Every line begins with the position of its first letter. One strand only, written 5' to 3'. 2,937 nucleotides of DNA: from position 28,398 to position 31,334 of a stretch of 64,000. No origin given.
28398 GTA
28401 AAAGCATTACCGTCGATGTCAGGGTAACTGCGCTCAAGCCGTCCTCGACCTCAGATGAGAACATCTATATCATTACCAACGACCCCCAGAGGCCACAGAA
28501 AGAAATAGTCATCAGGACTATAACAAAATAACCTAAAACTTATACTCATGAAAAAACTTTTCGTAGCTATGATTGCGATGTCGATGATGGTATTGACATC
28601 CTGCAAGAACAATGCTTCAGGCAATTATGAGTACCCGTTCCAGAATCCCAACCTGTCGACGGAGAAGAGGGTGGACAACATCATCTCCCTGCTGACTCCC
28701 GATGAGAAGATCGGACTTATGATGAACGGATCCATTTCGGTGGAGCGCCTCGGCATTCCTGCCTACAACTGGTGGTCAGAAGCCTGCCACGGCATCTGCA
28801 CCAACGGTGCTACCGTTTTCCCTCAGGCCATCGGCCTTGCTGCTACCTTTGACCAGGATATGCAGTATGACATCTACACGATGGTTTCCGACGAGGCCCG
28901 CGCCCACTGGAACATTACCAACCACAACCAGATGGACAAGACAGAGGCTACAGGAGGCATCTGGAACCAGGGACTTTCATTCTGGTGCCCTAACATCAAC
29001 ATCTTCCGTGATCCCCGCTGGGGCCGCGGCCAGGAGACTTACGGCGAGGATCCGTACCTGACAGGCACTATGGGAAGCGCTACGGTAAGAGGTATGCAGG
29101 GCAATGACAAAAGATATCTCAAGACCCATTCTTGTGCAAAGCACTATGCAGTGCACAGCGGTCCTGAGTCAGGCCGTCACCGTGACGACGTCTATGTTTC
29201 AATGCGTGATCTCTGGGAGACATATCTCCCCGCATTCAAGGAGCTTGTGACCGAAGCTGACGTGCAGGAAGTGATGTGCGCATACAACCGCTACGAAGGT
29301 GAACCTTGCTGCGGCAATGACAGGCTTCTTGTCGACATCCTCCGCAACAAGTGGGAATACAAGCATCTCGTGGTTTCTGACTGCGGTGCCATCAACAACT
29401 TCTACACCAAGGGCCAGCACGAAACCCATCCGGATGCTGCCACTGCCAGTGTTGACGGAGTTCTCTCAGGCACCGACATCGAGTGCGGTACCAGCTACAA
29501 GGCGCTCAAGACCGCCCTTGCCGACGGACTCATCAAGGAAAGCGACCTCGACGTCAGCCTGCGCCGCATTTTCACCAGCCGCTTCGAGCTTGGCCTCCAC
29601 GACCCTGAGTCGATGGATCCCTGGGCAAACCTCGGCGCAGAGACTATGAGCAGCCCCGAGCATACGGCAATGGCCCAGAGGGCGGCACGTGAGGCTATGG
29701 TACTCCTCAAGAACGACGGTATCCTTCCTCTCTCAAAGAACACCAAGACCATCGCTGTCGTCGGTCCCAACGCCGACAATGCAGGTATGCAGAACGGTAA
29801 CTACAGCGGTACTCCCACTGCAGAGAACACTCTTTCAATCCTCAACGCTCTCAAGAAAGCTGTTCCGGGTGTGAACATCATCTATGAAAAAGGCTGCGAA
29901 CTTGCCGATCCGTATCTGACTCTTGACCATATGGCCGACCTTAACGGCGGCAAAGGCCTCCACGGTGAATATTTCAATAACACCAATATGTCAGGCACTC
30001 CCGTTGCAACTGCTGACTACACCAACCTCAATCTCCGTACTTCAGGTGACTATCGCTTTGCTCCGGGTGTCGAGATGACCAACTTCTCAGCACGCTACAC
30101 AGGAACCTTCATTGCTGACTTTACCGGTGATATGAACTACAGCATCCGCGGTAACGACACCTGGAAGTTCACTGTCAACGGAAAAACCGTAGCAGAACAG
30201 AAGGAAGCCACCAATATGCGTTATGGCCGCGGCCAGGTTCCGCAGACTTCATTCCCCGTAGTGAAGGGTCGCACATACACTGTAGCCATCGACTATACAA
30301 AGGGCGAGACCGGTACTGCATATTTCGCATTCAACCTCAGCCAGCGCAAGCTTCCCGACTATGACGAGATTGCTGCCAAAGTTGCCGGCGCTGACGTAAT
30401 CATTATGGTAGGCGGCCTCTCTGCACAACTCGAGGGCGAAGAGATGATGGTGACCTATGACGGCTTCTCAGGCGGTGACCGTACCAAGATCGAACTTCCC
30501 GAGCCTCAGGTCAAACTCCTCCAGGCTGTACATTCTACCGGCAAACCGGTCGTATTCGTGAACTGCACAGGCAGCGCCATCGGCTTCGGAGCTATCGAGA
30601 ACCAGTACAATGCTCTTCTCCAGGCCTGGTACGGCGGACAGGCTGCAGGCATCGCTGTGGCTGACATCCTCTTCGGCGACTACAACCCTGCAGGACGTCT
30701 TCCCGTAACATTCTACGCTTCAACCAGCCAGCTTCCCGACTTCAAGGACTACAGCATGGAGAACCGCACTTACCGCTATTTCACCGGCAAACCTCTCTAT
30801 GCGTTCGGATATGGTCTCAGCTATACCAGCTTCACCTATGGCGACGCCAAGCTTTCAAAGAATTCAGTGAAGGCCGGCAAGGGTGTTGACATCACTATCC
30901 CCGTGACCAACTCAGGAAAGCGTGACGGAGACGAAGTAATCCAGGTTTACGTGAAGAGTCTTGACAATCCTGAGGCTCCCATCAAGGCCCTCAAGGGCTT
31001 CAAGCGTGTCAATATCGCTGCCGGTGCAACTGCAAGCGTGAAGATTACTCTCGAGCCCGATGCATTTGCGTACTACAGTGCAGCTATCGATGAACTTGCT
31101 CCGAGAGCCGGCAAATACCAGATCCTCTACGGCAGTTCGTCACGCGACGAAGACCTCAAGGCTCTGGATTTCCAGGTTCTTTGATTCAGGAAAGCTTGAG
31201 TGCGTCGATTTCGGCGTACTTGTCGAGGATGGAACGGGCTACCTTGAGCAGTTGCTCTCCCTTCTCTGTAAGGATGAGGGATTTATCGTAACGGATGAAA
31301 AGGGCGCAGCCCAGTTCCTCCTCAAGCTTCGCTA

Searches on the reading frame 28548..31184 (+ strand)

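Call 44: search_protein_families(library=pfam, proteins=[window:28548-31184:+])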
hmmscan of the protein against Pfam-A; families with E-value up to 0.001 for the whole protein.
window:28548-31184:+ (878 aa): 4 families
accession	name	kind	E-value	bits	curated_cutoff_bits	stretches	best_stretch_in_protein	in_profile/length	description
PF01915.27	Glyco_hydro_3_C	-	2.7e-55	187.9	31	1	384-759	1-200/200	Glycosyl hydrolase family 3 C-terminal domain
PF00933.27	Glyco_hydro_3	-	3.2e-40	139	27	1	63-343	56-315/316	Glycosyl hydrolase family 3 N terminal domain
PF14310.12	Fn3-like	-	3.1e-16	59.7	25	1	796-865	1-71/71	Fibronectin type III-like domain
PF07691.17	PA14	-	7.2e-12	45.8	24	1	469-590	3-125/147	PA14 domain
